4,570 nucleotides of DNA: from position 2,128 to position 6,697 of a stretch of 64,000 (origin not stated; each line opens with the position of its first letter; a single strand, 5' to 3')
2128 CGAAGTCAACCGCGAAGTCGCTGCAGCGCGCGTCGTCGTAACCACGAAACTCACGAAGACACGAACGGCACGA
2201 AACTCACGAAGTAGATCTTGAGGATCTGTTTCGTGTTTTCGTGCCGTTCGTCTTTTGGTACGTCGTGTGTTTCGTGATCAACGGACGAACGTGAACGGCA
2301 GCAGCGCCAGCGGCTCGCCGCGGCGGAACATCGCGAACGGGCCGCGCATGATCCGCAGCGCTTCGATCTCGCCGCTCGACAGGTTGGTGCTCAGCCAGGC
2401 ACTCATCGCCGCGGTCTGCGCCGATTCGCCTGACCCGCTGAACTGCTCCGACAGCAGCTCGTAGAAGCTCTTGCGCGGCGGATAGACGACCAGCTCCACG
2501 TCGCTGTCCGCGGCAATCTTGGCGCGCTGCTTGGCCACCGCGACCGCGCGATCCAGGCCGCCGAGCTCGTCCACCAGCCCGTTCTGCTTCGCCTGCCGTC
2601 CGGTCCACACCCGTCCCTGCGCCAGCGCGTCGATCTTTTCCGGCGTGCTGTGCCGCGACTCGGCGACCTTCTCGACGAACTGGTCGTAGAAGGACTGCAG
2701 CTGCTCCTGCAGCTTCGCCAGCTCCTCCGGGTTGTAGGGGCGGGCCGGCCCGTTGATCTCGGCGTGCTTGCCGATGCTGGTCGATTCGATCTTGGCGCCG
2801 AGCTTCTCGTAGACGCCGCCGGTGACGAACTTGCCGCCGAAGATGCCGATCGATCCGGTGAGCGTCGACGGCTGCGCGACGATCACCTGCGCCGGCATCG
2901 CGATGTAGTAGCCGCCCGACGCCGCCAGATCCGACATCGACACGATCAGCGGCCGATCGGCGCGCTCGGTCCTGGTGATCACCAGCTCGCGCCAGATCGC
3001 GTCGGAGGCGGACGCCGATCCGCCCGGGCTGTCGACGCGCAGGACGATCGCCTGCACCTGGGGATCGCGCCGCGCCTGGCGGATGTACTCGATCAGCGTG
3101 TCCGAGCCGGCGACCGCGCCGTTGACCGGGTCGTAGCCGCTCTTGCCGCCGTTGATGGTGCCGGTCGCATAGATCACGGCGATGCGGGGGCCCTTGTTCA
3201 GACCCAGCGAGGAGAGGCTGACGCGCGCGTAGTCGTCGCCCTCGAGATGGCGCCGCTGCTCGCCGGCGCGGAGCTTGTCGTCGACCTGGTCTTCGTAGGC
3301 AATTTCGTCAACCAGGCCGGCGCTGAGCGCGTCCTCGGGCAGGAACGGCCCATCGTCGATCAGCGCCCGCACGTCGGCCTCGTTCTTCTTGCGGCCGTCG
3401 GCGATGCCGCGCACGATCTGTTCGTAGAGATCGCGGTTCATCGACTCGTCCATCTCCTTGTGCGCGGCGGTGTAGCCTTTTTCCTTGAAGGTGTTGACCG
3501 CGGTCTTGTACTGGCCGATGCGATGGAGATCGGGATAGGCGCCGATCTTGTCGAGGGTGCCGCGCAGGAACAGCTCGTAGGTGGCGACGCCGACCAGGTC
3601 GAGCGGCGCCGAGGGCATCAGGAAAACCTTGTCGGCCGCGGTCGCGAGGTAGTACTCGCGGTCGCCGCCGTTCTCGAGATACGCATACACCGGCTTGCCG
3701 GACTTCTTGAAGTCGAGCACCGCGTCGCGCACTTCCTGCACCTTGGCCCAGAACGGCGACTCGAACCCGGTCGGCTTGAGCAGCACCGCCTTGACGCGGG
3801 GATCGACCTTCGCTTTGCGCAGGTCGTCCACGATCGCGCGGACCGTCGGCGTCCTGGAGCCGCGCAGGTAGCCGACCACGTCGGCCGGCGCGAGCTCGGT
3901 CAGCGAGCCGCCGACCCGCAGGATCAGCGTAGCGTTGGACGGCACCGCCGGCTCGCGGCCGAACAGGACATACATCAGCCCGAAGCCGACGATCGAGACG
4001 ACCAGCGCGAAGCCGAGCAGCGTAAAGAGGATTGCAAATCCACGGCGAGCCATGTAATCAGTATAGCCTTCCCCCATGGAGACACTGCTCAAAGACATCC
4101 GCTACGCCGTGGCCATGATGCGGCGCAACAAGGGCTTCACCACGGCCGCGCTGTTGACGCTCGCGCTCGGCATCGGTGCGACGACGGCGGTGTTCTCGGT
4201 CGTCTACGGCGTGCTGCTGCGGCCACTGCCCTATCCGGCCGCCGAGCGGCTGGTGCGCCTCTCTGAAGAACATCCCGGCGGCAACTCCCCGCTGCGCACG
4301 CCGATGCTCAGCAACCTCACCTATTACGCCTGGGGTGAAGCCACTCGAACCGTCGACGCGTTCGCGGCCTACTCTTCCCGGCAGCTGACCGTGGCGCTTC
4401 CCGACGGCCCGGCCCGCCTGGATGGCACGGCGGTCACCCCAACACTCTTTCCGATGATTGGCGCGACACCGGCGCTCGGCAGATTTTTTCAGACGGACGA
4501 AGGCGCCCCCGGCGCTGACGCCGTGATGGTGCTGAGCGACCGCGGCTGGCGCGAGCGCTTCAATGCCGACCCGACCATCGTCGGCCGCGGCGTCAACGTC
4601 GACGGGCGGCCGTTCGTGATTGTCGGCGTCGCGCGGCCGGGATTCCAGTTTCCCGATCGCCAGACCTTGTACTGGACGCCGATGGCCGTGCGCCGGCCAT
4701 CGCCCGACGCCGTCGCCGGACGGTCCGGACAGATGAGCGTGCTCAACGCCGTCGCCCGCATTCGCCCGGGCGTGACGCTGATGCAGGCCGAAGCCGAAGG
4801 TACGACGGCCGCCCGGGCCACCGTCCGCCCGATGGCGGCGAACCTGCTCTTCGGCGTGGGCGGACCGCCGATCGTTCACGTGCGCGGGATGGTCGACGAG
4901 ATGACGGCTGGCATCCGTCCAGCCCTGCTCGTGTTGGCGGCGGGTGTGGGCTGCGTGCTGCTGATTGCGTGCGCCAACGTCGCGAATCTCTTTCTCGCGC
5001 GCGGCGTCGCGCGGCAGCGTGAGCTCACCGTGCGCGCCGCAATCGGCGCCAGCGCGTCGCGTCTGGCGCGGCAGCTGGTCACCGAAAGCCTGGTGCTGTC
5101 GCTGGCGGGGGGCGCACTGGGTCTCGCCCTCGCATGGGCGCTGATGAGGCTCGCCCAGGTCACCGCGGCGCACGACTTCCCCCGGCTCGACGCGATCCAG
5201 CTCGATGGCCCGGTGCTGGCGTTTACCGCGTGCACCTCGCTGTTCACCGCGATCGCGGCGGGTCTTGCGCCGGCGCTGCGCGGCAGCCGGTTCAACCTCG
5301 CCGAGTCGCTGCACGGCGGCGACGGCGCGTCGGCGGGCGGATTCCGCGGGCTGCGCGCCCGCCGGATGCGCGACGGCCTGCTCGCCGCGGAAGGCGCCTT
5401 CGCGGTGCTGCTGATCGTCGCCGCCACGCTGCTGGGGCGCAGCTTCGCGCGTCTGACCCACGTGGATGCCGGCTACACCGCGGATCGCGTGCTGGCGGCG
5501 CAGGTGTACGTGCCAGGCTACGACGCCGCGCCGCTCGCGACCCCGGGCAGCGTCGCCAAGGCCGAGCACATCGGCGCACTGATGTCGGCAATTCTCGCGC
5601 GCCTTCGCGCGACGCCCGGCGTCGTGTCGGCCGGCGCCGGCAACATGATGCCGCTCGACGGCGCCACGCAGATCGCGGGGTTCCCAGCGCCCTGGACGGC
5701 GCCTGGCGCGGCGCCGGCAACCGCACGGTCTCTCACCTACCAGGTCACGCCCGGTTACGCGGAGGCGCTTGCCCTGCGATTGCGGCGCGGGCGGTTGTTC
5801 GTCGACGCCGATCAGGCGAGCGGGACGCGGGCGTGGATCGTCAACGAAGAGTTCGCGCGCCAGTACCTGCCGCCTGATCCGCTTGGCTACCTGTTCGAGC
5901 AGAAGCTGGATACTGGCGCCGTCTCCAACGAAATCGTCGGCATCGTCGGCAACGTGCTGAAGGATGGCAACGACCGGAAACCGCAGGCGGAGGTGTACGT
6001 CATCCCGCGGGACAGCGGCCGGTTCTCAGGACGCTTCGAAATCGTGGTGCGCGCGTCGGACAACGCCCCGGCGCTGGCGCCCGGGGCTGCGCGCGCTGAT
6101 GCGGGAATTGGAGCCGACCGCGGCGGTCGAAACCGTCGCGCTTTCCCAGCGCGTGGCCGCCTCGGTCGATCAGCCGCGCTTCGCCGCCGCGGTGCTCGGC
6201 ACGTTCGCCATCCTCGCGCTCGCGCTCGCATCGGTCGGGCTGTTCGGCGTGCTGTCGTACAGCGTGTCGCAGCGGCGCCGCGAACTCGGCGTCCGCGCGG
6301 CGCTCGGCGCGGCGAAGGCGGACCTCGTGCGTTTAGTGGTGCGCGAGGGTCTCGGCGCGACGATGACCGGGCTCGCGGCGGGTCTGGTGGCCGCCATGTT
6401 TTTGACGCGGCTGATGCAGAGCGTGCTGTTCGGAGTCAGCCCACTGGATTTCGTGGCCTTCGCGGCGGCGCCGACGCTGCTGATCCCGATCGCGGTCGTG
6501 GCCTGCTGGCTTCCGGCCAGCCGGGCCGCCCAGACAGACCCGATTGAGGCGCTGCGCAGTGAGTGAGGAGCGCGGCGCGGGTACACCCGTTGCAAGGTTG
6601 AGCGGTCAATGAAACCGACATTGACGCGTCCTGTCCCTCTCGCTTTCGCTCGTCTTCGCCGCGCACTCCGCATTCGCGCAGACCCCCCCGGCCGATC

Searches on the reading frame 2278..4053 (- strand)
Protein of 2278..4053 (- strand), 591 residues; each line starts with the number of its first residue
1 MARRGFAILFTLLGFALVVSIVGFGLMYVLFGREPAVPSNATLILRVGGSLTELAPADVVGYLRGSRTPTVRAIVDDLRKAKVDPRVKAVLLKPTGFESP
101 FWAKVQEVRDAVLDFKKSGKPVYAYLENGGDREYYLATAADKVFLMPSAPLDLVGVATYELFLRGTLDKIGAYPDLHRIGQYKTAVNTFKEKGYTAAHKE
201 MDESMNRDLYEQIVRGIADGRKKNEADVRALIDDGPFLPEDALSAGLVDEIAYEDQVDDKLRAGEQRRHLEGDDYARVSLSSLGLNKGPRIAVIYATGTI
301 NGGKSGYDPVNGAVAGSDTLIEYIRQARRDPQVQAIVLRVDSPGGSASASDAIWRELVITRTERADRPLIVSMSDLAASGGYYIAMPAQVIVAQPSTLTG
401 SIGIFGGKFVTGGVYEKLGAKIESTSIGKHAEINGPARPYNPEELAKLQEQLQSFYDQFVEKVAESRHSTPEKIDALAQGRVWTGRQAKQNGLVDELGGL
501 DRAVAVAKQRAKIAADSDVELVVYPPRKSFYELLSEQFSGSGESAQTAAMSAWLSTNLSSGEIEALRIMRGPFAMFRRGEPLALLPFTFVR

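Call 26: search_protein_families(library=pfam, proteins=[window:2278-4053:-], max_evalue=0.01)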
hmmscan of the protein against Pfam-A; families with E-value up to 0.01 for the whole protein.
window:2278-4053:- (591 aa): 3 families
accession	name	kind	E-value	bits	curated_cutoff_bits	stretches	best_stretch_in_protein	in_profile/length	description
PF01343.23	Peptidase_S49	-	3.7e-73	245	24.9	2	364-513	4-153/154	Peptidase family S49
PF25145.1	NfeD1b_N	-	0.00013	22.1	40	1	327-404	25-97/189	NfeD1b, N-terminal domain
PF00574.28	CLP_protease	-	0.00014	22.2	20.2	0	333-363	46-76/182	Clp protease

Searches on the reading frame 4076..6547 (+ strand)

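Call 26: search_protein_families(library=pfam, proteins=[window:4076-6547:+], max_evalue=0.01)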
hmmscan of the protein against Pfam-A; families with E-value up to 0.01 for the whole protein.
window:4076-6547:+ (823 aa): 2 families
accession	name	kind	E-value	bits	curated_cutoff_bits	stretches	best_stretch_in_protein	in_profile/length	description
PF12704.14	MacB_PCD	-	9.1e-27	95.1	27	2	23-241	2-203/207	MacB-like periplasmic core domain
PF02687.27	FtsX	-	5.4e-10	39.8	25.5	1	291-406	4-118/120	FtsX-like permease C-terminal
